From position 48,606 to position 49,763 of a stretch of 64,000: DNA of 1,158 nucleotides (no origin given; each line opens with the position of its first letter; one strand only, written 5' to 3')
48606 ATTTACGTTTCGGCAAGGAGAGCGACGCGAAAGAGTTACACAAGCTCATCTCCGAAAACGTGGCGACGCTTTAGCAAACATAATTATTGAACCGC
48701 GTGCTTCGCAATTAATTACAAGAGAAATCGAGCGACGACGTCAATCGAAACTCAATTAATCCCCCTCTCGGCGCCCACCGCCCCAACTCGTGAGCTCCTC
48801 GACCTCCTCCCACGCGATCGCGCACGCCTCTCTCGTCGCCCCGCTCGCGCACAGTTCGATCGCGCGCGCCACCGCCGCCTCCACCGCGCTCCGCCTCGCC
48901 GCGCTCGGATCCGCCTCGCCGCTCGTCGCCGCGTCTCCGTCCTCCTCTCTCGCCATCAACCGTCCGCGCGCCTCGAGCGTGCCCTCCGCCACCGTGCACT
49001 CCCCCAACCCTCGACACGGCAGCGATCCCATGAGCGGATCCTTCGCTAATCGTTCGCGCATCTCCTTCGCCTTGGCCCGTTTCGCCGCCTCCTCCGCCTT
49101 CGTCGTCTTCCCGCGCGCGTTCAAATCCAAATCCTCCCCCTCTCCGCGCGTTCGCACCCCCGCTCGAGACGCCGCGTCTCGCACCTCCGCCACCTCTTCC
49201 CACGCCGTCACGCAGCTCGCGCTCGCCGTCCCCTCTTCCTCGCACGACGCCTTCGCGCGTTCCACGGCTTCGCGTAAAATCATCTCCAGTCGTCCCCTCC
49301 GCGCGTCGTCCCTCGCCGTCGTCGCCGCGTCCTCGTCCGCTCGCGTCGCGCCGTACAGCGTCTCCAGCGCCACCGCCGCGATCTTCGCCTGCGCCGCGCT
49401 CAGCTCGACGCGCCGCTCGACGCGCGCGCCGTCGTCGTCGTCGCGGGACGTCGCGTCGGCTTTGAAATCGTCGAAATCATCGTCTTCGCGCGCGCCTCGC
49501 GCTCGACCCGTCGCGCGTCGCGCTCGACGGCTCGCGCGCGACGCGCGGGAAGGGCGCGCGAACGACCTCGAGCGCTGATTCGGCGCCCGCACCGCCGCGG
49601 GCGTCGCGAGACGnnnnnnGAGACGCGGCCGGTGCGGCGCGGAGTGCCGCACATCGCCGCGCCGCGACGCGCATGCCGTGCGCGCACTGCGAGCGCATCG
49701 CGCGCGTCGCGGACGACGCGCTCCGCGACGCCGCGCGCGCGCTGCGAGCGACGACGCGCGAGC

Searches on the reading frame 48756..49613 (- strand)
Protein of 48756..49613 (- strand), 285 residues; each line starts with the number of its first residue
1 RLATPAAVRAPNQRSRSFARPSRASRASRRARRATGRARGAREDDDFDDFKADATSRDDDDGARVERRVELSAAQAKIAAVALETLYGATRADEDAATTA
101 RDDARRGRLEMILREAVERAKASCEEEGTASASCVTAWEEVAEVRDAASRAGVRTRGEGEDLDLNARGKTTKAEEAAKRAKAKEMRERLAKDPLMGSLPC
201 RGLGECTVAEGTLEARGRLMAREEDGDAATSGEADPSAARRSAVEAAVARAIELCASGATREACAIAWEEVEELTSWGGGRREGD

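Call 6: search_protein_families(library=pfam, proteins=[window:48756-49613:-], max_evalue=1)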
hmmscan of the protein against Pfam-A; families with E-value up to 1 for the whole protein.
window:48756-49613:- (285 aa): 1 family
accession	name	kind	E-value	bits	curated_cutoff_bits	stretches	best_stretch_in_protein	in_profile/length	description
PF02672.20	CP12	-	5.1e-10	40.4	22.7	2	113-151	5-43/70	CP12 domain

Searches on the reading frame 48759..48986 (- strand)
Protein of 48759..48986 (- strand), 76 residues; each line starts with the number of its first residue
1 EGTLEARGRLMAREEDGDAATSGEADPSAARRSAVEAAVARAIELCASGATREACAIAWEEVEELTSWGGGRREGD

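Call 44: search_protein_families(library=pfam, proteins=[window:48759-48986:-], max_evalue=0.1)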
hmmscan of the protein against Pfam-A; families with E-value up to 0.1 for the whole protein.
seq(76 aa): 1 family
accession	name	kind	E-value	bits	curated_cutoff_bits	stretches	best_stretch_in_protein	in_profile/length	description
PF02672.20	CP12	-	7.6e-06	27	22.7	1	34-66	4-37/70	CP12 domain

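Call 65: search_solved_structures(query=window:48759-48941:-, max_evalue=10, show_alignments=4)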
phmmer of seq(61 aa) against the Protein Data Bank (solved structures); distinct sequences matched with E-value up to 10: 5.
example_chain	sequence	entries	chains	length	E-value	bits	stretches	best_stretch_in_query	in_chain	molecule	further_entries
3qv1_G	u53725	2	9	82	0.0013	22.6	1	10-55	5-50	CP12 protein | Photosyntetic glyceraldehyde-3-phosphate dehydrogenase (a4 isoform)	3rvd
6kez_M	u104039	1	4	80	0.0015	22.4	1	10-55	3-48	Calvin cycle protein CP12-2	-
2lj9_A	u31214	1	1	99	0.0015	22.4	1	10-55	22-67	CP12 domain-containing protein 2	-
6gfo_E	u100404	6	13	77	0.097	16.7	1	19-55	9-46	CP12 polypeptide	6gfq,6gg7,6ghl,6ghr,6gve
5nmu_A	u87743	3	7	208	0.13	16.4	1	19-54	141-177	CBS-CP12 | Similar to tr|Q8YYT1|Q8YYT1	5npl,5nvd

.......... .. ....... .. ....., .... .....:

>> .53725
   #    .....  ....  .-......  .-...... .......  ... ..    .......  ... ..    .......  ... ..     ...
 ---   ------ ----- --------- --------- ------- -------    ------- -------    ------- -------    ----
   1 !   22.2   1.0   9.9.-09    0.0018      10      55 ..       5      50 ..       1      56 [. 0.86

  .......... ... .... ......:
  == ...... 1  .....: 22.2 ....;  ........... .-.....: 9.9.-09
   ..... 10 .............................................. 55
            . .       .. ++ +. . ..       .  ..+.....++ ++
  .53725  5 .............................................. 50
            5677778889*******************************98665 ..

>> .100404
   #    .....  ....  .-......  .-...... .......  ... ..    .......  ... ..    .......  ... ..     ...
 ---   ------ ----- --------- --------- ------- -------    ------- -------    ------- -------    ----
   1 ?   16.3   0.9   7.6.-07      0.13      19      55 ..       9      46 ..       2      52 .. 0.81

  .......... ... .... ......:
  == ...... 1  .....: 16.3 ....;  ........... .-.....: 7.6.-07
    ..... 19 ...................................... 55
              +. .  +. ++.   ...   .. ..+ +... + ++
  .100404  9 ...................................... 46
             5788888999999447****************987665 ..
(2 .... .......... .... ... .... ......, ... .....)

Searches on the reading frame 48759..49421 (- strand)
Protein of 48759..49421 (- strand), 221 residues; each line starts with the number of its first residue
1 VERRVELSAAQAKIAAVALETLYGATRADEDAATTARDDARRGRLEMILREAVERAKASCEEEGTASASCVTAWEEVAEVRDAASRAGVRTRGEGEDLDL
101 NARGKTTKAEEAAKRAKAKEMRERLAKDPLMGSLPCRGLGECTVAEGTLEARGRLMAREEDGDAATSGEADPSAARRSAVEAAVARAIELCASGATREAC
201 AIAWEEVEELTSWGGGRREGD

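Call 34: find_homologous_proteins(query=window:48759-49421:-, max_evalue=0.01)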
Query seq(221 aa) (221 aa): 24 proteins with E <= 0.01 among 5670 candidates.
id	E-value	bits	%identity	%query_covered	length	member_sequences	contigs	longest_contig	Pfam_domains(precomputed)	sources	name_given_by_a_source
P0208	9.0e-125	432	100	100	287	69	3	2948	PF02672.21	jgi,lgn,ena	jgi:hypothetical protein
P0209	2.2e-113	395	94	98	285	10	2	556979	PF02672.21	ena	-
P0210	9.8e-56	207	56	97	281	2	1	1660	PF02672.21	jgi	jgi:hypothetical protein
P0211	3.7e-55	205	57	98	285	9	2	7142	PF02672.21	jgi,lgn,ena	-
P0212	6.8e-55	204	57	98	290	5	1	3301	PF02672.21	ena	-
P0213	2.4e-54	202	54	97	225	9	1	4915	PF02672.21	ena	-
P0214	3.6e-54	202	54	97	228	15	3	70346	PF02672.21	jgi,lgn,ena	jgi:hypothetical protein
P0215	1.1e-53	200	55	95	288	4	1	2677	PF02672.21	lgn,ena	-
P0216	1.3e-53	200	56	99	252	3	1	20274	PF02672.21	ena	-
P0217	1.9e-53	199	56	98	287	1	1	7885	PF02672.21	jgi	-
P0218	4.6e-53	198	56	95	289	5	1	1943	PF02672.21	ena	-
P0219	6.6e-53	198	56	95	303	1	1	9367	PF02672.21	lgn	-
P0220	1.2e-52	197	63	74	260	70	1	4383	PF02672.21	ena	-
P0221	1.9e-52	196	55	95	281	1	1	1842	PF02672.21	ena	-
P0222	2.5e-52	196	55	95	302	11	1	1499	PF02672.21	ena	-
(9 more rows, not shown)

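Call 40: find_related_loci(query=A1, collection=metagenome_contigs, flank=6000)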
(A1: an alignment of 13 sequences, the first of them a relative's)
Query A1 (287 aa) in metagenome_contigs; peptide patterns used: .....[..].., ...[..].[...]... (x = any residue, [..] = any of these).
138 stretches matched a pattern; 24 encode a relative of the query (tblastn E <= 1e-3); 24 distinct loci.
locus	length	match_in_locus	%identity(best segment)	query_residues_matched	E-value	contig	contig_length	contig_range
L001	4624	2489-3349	100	1-287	0e+0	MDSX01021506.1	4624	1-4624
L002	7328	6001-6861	99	1-287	3e-179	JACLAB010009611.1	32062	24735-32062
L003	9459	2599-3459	100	1-287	5e-180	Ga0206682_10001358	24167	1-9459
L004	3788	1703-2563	99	1-287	0e+0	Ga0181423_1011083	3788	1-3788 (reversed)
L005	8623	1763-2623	99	1-287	1e-178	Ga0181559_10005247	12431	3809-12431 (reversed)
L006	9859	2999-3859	99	1-287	1e-178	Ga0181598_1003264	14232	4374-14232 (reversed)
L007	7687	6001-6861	99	1-287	1e-178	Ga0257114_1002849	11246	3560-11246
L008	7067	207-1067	100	1-287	5e-178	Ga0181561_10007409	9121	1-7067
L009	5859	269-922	94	71-287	5e-115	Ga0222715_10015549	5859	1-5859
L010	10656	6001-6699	52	53-284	4e-63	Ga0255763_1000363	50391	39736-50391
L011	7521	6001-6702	52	53-284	4e-63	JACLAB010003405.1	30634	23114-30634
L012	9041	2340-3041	51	53-284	1e-59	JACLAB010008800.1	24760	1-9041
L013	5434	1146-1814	55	60-279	5e-58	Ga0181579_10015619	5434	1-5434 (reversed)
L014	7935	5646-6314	55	60-279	5e-58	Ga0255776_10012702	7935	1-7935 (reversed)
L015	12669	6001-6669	55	60-279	5e-58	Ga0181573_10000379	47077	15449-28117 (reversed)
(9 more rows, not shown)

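Call 63: search_solved_structures(query=A1, max_evalue=1, show_alignments=4)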
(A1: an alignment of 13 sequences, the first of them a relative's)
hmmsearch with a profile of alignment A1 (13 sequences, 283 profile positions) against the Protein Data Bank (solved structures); distinct sequences matched with E-value up to 1: 13.
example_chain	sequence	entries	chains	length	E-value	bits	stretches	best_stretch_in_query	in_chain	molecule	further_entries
8s6p_A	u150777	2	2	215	7.2e-07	32.1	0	235-266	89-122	TRP_18 F116W (R0) | TRP_18 F116W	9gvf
9h10_A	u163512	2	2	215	1.1e-06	31.5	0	235-260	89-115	[(sulfaNHC)Au].TRP_18 | Tandem-repeat protein (TRP)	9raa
9raq_A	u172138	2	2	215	1.7e-06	30.9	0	235-260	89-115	TRP_F43W/E39L | [(sulfaNHC)Au].TRP_F43W/E39L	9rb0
4yxx_A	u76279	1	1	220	1.7e-06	30.9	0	237-260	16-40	dTor_6x35L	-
9h3c_A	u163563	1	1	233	1.9e-06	30.7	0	235-272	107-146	De novo designed tandem repeat protein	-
9rar_A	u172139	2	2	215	2.2e-06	30.5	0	235-260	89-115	TRP_F43W | [(sulfaNHC)Au].TRP_F43W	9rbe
3qv1_G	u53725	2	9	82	3.6e-05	26.5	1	238-280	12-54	CP12 protein | Photosyntetic glyceraldehyde-3-phosphate dehydrogenase (a4 isoform)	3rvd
2lj9_A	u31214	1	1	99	3.8e-05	26.5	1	237-280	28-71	CP12 domain-containing protein 2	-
6kez_M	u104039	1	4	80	3.8e-05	26.4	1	237-280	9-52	Calvin cycle protein CP12-2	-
8c3w_A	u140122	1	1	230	5.3e-05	26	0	236-264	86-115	dnHEM1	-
6gfo_E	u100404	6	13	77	0.00022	23.9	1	110-280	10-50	CP12 polypeptide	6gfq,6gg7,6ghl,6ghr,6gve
5nmu_A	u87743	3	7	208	0.00041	23.1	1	110-152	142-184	CBS-CP12 | Similar to tr|Q8YYT1|Q8YYT1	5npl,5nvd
1kon_A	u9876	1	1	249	0.14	14.7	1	130-157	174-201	Protein yebC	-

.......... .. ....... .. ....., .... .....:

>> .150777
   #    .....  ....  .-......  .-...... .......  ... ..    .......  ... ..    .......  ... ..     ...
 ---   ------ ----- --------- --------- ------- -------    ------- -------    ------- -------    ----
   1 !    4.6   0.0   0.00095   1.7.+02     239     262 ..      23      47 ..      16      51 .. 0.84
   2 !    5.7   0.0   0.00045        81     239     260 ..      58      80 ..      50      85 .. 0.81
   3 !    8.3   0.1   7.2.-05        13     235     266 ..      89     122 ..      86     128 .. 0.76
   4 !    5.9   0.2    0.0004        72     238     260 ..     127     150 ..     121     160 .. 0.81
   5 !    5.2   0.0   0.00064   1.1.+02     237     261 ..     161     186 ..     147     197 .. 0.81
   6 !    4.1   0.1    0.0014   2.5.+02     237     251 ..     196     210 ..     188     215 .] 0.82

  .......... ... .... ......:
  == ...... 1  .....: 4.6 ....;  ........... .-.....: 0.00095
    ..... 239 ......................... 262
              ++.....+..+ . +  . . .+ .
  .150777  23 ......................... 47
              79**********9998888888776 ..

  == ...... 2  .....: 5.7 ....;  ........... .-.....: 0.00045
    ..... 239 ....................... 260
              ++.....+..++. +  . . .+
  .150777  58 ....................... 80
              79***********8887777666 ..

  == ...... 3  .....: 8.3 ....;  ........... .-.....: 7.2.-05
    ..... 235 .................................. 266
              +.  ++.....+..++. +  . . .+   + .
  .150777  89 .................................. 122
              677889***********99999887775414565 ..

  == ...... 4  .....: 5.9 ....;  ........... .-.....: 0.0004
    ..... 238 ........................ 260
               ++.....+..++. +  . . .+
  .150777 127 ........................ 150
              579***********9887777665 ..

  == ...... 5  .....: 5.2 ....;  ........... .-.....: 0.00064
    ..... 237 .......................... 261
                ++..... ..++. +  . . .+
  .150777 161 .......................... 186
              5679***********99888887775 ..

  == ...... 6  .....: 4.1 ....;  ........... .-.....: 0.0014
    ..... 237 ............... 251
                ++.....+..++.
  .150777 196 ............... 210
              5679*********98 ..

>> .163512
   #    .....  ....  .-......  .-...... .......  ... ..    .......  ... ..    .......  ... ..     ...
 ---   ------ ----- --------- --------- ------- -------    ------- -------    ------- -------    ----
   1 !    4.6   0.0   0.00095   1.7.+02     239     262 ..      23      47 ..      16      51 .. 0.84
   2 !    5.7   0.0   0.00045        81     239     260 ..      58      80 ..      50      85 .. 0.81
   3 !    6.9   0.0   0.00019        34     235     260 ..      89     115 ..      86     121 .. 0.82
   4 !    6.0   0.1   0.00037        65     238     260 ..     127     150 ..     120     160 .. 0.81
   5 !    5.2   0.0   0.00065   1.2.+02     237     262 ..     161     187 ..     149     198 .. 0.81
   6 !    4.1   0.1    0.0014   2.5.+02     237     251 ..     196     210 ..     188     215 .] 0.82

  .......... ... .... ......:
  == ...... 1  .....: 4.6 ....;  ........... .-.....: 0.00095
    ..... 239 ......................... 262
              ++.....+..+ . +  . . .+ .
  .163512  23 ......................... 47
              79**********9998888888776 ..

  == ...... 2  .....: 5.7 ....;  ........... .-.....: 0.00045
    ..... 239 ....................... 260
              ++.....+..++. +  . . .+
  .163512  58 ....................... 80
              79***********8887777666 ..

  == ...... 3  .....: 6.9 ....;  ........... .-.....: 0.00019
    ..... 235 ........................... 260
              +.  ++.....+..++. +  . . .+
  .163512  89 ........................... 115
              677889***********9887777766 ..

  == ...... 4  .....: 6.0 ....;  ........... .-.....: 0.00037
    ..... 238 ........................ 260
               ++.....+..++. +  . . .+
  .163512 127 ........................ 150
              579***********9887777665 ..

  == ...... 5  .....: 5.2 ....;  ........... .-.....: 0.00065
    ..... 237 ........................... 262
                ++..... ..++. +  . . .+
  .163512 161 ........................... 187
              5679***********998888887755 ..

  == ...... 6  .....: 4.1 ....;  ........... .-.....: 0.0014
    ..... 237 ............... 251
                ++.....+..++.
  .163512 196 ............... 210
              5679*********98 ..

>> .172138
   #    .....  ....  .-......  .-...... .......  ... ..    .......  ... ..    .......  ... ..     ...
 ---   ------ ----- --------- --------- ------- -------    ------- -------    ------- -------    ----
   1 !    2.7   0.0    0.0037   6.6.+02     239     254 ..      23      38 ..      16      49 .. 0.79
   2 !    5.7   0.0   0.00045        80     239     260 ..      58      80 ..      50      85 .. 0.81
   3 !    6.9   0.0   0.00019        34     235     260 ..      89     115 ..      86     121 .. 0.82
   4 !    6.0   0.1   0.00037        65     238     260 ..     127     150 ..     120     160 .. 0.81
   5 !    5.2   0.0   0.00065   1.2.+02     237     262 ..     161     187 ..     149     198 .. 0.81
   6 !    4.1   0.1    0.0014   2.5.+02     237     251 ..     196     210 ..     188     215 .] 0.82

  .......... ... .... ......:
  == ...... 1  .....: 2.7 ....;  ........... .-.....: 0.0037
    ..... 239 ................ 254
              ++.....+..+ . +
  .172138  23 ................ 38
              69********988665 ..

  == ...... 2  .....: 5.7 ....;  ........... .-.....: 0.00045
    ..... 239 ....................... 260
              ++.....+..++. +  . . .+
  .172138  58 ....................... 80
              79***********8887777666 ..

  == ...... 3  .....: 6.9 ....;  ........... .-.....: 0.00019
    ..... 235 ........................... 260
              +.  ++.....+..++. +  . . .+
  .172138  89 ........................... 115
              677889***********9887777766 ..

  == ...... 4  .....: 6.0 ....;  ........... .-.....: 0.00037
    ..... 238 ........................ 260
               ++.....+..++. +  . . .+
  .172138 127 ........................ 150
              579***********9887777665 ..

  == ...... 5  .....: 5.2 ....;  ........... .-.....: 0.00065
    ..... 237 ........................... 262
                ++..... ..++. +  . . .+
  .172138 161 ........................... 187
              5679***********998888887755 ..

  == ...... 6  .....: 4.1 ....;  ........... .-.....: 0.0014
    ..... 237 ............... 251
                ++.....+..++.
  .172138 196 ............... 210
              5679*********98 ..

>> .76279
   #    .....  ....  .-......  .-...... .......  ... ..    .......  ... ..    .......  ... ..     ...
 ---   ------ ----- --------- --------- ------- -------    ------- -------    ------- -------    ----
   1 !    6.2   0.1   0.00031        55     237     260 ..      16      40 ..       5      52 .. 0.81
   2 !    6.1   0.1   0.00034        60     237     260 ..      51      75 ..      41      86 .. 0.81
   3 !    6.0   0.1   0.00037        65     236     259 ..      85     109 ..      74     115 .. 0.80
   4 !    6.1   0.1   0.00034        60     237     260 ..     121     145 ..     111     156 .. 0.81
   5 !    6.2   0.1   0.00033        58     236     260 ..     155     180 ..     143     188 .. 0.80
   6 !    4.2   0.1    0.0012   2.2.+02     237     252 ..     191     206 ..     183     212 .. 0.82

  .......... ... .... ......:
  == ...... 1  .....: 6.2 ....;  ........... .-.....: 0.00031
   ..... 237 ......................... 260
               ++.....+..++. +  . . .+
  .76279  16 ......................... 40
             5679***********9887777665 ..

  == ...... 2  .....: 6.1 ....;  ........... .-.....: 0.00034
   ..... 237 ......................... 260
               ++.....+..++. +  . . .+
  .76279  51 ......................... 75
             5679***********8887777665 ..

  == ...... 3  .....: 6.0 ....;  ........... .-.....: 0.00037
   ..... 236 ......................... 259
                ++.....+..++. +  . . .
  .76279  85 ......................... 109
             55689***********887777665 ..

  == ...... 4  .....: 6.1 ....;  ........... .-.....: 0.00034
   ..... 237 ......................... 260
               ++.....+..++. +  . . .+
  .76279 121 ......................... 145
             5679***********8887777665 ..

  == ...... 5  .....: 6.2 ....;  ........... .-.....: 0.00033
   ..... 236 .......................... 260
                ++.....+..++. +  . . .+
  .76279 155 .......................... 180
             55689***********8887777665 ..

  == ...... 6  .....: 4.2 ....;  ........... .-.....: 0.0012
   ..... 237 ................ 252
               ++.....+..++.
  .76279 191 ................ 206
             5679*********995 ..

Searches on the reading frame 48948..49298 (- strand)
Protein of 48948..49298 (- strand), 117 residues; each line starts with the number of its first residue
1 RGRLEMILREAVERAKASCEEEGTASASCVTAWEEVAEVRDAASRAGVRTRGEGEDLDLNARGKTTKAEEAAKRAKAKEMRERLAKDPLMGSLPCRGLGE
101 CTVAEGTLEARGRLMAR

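Call 64: search_solved_structures(query=window:48948-49298:-, max_evalue=10, show_alignments=4)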
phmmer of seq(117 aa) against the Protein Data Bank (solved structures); distinct sequences matched with E-value up to 10: 11.
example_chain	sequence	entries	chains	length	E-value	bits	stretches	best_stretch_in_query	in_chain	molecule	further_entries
6kez_M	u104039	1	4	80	0.00062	23.4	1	3-56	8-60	Calvin cycle protein CP12-2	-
3qv1_G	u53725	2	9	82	0.00067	23.3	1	3-56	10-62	CP12 protein | Photosyntetic glyceraldehyde-3-phosphate dehydrogenase (a4 isoform)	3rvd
2lj9_A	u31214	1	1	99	0.0011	22.6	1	3-56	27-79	CP12 domain-containing protein 2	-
6gfo_E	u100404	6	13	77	0.0065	20.1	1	3-45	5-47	CP12 polypeptide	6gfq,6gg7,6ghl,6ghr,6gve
5nmu_A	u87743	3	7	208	0.12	16.1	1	8-53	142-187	CBS-CP12 | Similar to tr|Q8YYT1|Q8YYT1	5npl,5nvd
1kon_A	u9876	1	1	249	0.19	15.4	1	9-56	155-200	Protein yebC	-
8sos_D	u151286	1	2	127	1.3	12.7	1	15-88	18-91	Nanobody VHH ID17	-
9p6x_G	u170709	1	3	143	1.3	12.7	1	15-93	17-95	Nanosota-EB2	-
9bsv_D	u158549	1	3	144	1.4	12.7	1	15-93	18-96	Nanosota-EB2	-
9bq2_B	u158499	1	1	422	6.1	10.6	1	40-94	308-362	Flotillin-1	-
9l3g_A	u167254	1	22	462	9.8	9.9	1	40-94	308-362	Flotillin-1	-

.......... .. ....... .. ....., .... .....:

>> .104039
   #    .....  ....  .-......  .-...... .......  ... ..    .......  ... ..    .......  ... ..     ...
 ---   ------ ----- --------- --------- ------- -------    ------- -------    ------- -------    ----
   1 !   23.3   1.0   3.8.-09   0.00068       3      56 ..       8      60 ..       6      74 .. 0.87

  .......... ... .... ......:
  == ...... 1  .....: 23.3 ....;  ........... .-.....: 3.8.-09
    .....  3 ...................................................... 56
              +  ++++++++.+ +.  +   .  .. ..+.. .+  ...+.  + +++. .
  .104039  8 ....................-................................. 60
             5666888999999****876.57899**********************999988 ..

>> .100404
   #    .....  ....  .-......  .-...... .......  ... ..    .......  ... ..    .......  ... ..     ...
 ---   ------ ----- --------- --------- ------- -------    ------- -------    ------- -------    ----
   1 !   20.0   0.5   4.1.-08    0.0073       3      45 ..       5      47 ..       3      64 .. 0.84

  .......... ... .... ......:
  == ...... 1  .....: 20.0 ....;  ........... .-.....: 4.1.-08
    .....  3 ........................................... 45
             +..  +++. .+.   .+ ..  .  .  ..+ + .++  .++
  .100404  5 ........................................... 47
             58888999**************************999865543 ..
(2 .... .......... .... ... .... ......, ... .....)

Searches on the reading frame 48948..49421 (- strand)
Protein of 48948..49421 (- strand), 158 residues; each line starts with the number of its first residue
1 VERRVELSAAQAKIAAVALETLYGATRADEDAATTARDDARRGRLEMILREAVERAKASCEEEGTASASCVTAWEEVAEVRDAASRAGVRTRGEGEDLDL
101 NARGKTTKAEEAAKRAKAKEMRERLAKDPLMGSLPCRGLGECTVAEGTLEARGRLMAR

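Call 44: search_protein_families(library=pfam, proteins=[window:48948-49421:-], max_evalue=0.1)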
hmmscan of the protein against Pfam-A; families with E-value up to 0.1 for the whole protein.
seq(158 aa): 1 family
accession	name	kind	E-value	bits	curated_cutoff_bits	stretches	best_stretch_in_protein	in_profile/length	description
PF02672.20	CP12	-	2.1e-06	28.8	22.7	1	49-87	5-43/70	CP12 domain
